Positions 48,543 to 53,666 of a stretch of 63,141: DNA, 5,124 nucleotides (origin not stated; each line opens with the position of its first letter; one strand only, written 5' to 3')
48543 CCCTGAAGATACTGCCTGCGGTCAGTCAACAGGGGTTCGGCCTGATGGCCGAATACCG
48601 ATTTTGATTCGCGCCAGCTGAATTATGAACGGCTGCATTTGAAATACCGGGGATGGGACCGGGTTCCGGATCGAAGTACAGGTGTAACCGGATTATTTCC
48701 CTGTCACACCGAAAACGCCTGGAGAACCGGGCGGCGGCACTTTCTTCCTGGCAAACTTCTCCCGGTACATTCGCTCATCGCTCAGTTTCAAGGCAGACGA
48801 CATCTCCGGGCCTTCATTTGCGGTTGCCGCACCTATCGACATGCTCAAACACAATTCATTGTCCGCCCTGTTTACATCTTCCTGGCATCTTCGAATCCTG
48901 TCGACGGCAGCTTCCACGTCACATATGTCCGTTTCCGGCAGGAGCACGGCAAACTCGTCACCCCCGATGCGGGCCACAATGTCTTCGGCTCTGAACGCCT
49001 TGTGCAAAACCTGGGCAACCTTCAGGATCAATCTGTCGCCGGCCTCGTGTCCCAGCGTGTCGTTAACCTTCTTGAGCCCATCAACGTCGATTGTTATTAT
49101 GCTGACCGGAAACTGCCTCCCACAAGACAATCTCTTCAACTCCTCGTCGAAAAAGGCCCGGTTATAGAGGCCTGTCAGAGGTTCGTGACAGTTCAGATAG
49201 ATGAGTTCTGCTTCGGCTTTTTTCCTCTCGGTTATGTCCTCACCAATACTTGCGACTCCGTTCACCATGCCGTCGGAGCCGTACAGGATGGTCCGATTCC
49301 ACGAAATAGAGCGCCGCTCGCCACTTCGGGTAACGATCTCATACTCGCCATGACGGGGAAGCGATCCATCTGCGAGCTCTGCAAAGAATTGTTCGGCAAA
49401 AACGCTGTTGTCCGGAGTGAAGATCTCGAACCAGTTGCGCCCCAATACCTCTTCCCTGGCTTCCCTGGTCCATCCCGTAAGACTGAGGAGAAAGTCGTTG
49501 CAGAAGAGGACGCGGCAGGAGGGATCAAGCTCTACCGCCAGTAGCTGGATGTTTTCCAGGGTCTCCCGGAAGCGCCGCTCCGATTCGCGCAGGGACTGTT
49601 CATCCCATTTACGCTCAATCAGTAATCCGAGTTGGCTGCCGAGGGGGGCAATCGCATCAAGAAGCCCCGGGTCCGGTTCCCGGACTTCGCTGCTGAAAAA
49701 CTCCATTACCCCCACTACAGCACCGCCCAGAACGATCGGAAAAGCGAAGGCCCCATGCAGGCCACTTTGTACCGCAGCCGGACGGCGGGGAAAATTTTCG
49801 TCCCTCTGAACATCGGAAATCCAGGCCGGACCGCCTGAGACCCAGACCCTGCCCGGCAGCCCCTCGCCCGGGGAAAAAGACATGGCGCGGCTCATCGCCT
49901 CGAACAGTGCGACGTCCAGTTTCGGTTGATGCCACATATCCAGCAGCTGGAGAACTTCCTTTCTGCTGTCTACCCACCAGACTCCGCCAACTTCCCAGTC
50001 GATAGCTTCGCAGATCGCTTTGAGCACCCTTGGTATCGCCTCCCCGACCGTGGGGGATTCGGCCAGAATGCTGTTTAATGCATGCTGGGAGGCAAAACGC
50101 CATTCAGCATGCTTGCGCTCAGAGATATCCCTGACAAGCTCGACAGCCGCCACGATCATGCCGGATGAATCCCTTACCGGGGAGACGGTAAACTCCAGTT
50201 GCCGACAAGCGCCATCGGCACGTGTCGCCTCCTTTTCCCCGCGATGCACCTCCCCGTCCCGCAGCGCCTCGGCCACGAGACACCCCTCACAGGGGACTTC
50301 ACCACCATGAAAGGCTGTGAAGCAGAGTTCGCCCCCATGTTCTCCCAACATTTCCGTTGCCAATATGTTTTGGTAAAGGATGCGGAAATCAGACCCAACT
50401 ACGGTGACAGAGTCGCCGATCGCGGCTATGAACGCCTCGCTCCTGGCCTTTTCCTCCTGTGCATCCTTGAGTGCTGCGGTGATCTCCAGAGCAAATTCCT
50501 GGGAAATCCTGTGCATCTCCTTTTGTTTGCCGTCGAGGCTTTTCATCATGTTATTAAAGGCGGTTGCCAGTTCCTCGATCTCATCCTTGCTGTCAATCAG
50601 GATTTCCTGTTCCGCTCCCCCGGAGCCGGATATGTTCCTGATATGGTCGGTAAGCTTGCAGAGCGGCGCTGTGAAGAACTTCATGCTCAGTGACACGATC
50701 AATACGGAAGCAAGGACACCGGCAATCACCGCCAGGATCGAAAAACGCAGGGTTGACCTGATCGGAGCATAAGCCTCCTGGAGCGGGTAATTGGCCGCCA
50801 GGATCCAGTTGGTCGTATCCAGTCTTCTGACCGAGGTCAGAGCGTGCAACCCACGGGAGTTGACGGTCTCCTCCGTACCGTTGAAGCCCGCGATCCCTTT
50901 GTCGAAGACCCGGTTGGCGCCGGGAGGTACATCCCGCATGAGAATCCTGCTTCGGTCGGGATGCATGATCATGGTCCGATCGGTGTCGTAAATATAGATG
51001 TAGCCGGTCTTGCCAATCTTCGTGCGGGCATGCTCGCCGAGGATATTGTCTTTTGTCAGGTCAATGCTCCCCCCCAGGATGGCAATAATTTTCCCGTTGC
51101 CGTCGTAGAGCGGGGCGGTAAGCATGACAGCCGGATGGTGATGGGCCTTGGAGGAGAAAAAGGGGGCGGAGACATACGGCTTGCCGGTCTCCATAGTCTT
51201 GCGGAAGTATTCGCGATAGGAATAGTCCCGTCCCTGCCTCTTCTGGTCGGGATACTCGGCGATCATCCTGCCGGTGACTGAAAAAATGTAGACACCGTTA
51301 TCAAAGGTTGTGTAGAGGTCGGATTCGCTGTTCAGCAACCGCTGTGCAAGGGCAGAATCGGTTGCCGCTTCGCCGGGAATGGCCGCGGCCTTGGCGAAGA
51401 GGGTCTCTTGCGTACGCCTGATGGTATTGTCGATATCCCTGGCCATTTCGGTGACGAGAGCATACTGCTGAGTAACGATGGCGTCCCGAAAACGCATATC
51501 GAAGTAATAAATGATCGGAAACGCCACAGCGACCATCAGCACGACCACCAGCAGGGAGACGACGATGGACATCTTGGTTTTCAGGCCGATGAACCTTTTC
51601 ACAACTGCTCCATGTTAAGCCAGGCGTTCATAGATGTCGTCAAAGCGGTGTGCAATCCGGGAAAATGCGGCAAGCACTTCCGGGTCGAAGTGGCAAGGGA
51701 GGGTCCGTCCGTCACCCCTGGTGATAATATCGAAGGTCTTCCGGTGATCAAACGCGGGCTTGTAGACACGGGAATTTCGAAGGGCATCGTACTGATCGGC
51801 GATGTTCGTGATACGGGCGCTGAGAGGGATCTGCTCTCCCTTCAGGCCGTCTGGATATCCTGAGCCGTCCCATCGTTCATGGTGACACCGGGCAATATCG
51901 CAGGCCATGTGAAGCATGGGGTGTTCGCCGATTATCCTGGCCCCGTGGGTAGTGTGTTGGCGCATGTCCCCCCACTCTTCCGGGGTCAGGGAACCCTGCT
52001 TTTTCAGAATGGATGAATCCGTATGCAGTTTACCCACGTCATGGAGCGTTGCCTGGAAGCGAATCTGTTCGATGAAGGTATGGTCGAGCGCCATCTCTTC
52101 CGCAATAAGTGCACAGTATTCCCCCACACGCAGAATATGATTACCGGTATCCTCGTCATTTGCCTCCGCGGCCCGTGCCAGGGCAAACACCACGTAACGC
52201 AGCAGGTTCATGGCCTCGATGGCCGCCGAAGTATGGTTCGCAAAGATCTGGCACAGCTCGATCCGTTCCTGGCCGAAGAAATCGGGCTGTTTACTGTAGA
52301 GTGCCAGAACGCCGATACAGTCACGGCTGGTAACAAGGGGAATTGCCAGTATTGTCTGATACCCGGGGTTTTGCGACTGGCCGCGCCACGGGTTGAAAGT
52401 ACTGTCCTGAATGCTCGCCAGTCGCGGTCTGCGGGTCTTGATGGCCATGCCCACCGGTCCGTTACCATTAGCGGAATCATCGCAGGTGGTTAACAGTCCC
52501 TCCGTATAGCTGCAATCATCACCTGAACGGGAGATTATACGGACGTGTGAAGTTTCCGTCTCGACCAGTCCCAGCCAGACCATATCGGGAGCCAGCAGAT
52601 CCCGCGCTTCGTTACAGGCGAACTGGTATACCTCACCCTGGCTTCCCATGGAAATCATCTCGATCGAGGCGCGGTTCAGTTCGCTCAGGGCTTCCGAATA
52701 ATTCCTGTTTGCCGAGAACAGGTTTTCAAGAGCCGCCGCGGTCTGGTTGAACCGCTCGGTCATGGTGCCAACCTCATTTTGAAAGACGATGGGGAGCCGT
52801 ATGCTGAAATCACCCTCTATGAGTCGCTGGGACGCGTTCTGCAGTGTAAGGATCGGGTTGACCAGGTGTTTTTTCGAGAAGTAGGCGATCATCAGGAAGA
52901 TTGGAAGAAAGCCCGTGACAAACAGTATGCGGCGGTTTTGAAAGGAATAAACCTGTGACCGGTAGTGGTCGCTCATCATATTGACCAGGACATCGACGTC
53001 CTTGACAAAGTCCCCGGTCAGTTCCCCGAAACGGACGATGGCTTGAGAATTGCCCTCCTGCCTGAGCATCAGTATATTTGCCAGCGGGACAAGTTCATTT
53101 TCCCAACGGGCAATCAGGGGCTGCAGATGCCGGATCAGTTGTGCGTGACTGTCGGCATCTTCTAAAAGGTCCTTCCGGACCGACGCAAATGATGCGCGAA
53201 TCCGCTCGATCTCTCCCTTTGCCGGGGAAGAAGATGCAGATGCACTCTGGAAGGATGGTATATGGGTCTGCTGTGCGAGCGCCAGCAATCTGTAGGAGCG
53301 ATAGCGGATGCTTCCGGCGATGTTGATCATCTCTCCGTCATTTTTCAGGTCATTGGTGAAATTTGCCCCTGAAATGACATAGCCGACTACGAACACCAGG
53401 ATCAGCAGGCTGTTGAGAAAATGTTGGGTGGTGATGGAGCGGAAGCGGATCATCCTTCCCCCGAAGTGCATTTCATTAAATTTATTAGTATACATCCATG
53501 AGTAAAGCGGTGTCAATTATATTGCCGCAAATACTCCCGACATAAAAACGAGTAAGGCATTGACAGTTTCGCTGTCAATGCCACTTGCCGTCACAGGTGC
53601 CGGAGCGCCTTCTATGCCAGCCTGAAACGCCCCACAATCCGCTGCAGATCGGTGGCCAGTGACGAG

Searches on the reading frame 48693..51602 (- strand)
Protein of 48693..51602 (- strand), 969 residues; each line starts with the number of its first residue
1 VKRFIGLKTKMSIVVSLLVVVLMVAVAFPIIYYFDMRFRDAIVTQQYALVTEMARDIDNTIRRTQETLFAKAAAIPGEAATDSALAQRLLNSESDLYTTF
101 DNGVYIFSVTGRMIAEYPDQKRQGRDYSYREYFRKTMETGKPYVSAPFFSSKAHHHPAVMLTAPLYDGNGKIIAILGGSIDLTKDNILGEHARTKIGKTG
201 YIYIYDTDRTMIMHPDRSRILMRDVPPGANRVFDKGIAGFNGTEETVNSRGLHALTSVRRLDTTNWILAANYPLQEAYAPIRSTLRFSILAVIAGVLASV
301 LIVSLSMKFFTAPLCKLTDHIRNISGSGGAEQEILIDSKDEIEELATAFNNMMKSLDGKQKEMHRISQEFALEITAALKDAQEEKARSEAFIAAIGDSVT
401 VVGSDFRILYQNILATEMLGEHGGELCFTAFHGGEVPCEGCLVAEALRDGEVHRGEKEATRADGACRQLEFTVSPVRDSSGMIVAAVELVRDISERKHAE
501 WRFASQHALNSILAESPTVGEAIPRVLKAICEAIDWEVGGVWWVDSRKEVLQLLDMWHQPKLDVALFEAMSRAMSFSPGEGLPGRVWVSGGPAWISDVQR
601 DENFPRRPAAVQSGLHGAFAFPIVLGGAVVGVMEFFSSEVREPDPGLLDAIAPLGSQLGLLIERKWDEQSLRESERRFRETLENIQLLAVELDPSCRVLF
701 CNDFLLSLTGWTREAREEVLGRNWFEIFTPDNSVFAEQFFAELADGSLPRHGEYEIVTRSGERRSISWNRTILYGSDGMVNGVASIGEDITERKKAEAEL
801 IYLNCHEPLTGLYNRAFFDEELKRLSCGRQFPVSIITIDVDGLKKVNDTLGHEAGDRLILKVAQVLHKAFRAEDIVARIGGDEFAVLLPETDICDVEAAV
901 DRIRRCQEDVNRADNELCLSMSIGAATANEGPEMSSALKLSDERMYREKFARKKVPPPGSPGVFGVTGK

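Call 67: search_protein_families(library=pfam, proteins=[window:48693-51602:-], max_evalue=0.00001)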
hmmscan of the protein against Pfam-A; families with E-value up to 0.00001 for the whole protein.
window:48693-51602:- (969 aa): 11 families
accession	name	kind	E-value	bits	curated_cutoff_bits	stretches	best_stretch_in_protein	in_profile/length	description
PF00990.26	GGDEF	-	6.4e-35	120.7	23.8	1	806-951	3-157/161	Diguanylate cyclase, GGDEF domain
PF02743.24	dCache_1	-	4.9e-25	88.9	45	1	45-269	10-238/240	Cache domain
PF08448.16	PAS_4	-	9.9e-25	87.4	23.1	2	394-497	3-109/110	PAS fold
PF13426.13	PAS_9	-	1.3e-21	77.2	27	2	692-792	7-103/103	PAS domain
PF13185.12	GAF_2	-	3.6e-18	66.5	28.6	1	519-663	4-136/136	GAF domain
PF00989.32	PAS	-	7.5e-13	48.9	22.6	1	677-790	2-113/113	PAS fold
PF17201.10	Cache_3-Cache_2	-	8.7e-09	35.5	27.7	1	163-282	165-294/299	Cache 3/Cache 2 fusion domain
PF00672.30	HAMP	-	1.8e-07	31.8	25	1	308-356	4-51/53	HAMP domain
PF08447.18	PAS_3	-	9.6e-07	29.4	25.6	0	699-783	2-85/89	PAS fold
PF08269.17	dCache_2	-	3.5e-06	26.8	26.5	0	183-220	190-227/298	Cache domain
PF14215.12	bHLH-MYC_N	-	5.9e-06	27.1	30.2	0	561-649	90-175/181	bHLH-MYC and R2R3-MYB transcription factors N-terminal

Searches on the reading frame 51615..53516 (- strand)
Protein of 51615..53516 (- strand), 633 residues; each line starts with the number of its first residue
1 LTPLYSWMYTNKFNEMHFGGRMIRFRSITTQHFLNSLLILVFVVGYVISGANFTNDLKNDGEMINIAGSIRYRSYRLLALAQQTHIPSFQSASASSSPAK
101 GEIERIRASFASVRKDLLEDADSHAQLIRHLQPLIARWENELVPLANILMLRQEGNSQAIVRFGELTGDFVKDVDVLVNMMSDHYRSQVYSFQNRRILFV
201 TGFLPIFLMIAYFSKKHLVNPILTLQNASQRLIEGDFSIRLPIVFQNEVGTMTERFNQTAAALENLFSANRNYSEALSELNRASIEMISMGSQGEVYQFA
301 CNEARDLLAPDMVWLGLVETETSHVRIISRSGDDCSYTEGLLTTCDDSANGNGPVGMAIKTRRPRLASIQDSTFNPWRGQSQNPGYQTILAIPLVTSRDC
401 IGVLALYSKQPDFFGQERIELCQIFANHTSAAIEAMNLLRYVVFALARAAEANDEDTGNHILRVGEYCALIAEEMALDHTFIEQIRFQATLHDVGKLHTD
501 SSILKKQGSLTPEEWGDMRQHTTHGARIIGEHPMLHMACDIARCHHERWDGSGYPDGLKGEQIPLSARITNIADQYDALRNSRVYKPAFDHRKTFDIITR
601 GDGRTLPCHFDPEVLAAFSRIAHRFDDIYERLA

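Call 67: search_protein_families(library=pfam, proteins=[window:51615-53516:-], max_evalue=0.00001)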
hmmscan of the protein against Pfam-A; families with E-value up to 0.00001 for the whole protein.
window:51615-53516:- (633 aa): 7 families
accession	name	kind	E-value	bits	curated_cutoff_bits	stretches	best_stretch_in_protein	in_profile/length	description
PF13487.12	HD_5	-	4.4e-31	108.4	27.2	1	447-604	4-164/170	HD domain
PF01966.28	HD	-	4.1e-21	75.9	22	1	458-578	2-115/116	HD domain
PF13185.12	GAF_2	-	9e-16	58.8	28.6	1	295-434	6-136/136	GAF domain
PF01590.32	GAF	-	4.8e-12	47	22.4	1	297-433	6-133/133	GAF domain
PF13492.12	GAF_3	-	6.6e-09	36.7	27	1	293-434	2-128/129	GAF domain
PF13675.11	PilJ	-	9.8e-09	35.7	26.6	1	56-150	5-100/114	Type IV pili methyl-accepting chemotaxis transducer N-term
PF00672.30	HAMP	-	1.3e-07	32.3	25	1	217-264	5-52/53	HAMP domain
